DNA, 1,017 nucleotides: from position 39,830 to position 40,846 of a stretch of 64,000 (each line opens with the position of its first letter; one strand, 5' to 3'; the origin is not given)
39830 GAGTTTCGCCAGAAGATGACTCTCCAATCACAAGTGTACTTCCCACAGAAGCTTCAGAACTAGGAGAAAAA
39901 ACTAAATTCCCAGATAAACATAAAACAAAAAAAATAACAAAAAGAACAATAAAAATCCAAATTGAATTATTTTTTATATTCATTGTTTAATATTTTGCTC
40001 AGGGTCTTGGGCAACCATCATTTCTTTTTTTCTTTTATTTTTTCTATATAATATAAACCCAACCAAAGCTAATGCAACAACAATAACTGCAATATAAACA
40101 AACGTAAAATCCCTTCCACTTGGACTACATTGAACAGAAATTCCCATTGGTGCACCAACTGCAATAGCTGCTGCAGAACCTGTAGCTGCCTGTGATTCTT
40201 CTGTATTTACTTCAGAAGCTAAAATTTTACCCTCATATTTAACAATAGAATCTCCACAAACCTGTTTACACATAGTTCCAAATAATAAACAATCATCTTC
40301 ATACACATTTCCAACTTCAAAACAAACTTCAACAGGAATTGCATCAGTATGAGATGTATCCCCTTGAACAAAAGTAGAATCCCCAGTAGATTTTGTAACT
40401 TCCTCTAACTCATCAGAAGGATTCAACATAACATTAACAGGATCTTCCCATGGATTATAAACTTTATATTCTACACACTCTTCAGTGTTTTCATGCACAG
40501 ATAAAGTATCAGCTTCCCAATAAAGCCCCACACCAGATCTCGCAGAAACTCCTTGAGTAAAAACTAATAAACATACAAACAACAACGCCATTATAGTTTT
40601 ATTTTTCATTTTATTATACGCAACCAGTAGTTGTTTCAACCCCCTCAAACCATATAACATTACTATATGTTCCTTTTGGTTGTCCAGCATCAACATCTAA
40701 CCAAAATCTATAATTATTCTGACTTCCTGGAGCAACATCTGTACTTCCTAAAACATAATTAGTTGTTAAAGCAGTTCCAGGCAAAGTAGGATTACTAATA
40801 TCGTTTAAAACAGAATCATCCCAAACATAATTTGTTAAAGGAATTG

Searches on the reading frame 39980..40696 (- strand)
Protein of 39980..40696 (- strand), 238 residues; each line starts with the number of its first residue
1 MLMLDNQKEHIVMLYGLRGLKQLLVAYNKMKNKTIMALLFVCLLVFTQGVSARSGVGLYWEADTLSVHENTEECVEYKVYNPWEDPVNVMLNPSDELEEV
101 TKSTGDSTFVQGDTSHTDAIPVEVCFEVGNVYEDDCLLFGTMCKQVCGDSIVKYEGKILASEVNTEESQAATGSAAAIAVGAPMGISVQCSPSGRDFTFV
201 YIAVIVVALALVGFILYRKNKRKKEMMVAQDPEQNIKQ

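Call 69: search_protein_families(library=pfam, proteins=[window:39980-40696:-], max_evalue=0.1)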
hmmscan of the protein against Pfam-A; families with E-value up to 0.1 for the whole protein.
window:39980-40696:- (238 aa): 3 families
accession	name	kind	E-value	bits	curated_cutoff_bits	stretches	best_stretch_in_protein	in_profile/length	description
PF11118.13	DUF2627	-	0.01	16.8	22.4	0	205-224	49-69/76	Protein of unknown function (DUF2627)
PF15117.11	UPF0697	-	0.014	15.9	27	0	197-226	16-43/98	Uncharacterised protein family UPF0697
PF01988.24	VIT1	-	0.072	13.3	28.1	1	151-216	117-183/214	VIT family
